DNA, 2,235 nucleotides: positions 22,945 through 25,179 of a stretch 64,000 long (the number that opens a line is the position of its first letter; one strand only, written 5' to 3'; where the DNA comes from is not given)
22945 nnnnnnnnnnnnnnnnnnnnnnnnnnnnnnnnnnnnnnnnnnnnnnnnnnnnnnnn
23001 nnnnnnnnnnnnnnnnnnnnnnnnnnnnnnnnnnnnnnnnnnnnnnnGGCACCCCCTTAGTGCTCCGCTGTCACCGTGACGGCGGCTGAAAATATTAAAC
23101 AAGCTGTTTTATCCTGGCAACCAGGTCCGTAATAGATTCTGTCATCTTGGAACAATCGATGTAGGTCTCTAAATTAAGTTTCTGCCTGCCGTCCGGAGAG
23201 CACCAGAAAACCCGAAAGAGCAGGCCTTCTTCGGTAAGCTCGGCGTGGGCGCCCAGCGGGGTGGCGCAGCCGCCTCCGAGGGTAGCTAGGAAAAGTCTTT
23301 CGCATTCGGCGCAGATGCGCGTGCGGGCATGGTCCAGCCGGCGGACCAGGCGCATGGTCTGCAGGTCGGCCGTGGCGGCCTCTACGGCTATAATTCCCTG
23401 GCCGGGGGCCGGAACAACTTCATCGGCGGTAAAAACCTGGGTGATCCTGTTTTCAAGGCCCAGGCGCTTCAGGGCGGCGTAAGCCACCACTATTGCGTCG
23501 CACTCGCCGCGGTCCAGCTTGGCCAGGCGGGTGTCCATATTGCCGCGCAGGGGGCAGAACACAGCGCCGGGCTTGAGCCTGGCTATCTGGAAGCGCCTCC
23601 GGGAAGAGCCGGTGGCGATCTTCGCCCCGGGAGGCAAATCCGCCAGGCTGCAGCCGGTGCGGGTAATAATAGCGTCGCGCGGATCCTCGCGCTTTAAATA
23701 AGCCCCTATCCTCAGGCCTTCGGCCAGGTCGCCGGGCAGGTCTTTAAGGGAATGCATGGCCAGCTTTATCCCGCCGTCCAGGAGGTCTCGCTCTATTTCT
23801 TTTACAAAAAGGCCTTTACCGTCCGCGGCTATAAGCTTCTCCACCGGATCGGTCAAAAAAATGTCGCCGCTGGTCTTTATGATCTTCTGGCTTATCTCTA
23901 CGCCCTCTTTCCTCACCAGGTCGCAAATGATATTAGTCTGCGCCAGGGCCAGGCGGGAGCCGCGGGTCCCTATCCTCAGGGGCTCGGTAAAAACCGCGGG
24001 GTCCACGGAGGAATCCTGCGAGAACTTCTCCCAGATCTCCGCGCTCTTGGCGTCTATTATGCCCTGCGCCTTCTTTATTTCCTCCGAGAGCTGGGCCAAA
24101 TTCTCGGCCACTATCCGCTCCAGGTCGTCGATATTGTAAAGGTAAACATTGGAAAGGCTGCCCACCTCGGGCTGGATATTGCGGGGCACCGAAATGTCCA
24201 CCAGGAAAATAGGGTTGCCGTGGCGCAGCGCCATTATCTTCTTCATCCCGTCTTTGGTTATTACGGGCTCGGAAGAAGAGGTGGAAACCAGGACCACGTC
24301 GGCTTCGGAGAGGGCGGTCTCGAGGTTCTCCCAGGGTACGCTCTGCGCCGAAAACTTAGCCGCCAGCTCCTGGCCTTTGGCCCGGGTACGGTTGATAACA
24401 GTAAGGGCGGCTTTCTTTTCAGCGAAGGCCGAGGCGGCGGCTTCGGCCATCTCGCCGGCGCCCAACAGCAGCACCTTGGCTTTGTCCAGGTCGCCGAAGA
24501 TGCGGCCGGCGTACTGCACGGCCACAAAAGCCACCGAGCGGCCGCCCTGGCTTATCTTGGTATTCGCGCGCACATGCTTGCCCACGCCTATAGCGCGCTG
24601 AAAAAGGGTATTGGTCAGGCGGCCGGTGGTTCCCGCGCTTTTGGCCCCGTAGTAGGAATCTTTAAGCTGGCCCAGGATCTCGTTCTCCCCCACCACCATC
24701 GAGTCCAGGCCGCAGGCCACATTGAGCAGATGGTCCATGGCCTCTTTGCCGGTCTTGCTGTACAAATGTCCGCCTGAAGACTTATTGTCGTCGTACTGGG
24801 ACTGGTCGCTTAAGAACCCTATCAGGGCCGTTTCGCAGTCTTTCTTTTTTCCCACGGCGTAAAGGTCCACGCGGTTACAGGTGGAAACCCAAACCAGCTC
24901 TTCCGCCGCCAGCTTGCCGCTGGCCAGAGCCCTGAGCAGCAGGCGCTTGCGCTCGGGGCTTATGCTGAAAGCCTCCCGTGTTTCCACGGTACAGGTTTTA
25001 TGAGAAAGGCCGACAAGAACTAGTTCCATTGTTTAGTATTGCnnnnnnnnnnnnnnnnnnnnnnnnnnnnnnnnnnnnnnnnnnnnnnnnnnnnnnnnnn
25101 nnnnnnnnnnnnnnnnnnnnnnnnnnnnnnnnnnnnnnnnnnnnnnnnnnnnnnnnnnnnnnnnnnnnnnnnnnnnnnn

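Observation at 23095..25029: Single polypeptide fusing glutamyl-tRNA reductase (HemA) to hydroxymethylbilane synthase (HemC)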

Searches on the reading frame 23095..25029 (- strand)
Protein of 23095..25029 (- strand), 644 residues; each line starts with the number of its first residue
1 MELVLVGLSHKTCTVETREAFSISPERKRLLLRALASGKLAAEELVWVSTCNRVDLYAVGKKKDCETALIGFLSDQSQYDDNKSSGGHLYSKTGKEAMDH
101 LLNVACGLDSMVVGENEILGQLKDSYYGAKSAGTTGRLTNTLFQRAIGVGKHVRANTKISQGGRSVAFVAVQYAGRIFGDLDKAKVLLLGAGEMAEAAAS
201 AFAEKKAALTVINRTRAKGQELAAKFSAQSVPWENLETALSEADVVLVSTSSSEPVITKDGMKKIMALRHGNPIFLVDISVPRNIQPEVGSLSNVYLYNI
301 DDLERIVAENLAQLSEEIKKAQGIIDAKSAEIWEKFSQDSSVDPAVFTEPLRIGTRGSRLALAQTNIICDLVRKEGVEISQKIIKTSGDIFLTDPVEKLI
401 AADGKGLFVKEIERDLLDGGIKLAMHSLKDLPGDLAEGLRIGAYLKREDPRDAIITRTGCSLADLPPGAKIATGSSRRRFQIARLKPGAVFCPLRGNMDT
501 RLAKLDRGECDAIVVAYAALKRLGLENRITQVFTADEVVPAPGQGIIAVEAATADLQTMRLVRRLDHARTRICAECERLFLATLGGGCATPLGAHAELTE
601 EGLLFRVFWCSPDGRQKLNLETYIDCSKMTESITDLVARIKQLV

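Call 3: search_protein_families(library=pfam, proteins=[window:23095-25029:-], max_evalue=0.01)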
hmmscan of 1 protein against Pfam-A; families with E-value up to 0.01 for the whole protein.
window:23095-25029:- (644 aa): 11 families
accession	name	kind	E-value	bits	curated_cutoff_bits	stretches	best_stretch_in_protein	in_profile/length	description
PF01379.25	Porphobil_deam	-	1.2e-69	234.4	22.1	1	351-558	1-205/207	Porphobilinogen deaminase, dipyromethane cofactor binding domain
PF05201.20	GlutR_N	-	4.8e-44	150.2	27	1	6-157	1-151/151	Glutamyl-tRNAGlu reductase, N-terminal domain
PF01488.26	Shikimate_DH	-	2.7e-41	141.3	24.3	1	174-306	3-138/138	Shikimate / quinate 5-dehydrogenase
PF03900.20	Porphobil_deamC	-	8.4e-10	39.3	26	1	572-623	2-55/74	Porphobilinogen deaminase, C-terminal domain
PF03807.23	F420_oxidored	-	2.4e-06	28.5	21.6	1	186-250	2-67/94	NADP oxidoreductase coenzyme F420-dependent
PF13241.12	NAD_binding_7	-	9.6e-05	23.3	22.1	1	177-253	1-72/104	Putative NAD(P)-binding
PF02826.25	2-Hacid_dh_C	-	0.00015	21.6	25.1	1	176-252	29-101/178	D-isomer specific 2-hydroxyacid dehydrogenase, NAD binding domain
PF03446.21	NAD_binding_2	-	0.00054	20.5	21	1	186-256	2-69/161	NAD binding domain of 6-phosphogluconate dehydrogenase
PF01408.29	GFO_IDH_MocA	-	0.0013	19.9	24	1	185-253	2-73/120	Oxidoreductase family, NAD-binding Rossmann fold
PF03435.24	Sacchrp_dh_NADP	-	0.0073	17.1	25.1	0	186-246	1-72/129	Saccharopine dehydrogenase NADP binding domain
PF01262.27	AlaDh_PNT_C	-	0.0093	15.8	23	0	178-249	24-99/214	Alanine dehydrogenase/PNT, C-terminal domain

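Call 4: search_protein_families(library=ncbifam, proteins=[window:23095-25029:-], max_evalue=0.01)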
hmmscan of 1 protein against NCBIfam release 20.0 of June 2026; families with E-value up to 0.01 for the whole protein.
window:23095-25029:- (644 aa): 27 families (the best 25 are shown)
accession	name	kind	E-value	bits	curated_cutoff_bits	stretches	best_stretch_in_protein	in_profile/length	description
TIGR01035.1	hemA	equivalog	9.2e-103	344.4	209.55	1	4-346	2-342/416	glutamyl-tRNA reductase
TIGR00212.1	hemC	equivalog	4e-89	298.5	164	1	351-625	1-274/293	hydroxymethylbilane synthase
NF000744.0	PRK00045.1-3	equivalog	7e-82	275.6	429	1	1-346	1-350/447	glutamyl-tRNA reductase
NF000750.0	PRK00045.3-4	equivalog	1.1e-47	163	289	1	9-347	9-342/439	glutamyl-tRNA reductase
NF000752.0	PRK00045.4-2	equivalog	1.5e-40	139.6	381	1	40-328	42-306/412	glutamyl-tRNA reductase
NF010548.0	PRK13940.1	equivalog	1.3e-37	129.6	469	1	1-334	1-327/414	glutamyl-tRNA reductase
NF002202.0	PRK01066.1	equivalog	6.2e-29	100.9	251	1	348-563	18-227/241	hydroxymethylbilane synthase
NF000751.1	PRK00045.4-1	equivalog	6.7e-29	101.2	478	1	40-327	42-308/426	glutamyl-tRNA reductase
NF001909.0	PRK00676.1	equivalog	3e-18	66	478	1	2-341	2-321/338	glutamyl-tRNA reductase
TIGR00507.1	aroE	equivalog_domain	8.6e-09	34.9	200.2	1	183-253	117-189/270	shikimate dehydrogenase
NF001319.0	PRK00258.3-3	equivalog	1.5e-08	34.1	252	1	180-251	119-193/279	shikimate dehydrogenase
NF001310.0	PRK00258.1-2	equivalog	7.4e-08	31.9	221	1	181-253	119-197/279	shikimate dehydrogenase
NF001312.0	PRK00258.1-4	equivalog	6.7e-07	28.9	295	1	183-251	127-198/285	shikimate dehydrogenase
NF004793.0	PRK06141.1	equivalog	6.8e-07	28.6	322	1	181-263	123-210/314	bifunctional Delta(1)-pyrroline-2-carboxylate/Delta(1)-piperideine-2-carboxylate reductase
NF005603.0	PRK07340.1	equivalog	1.5e-06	27.7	266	1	176-260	120-208/307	delta(1)-pyrroline-2-carboxylate reductase family protein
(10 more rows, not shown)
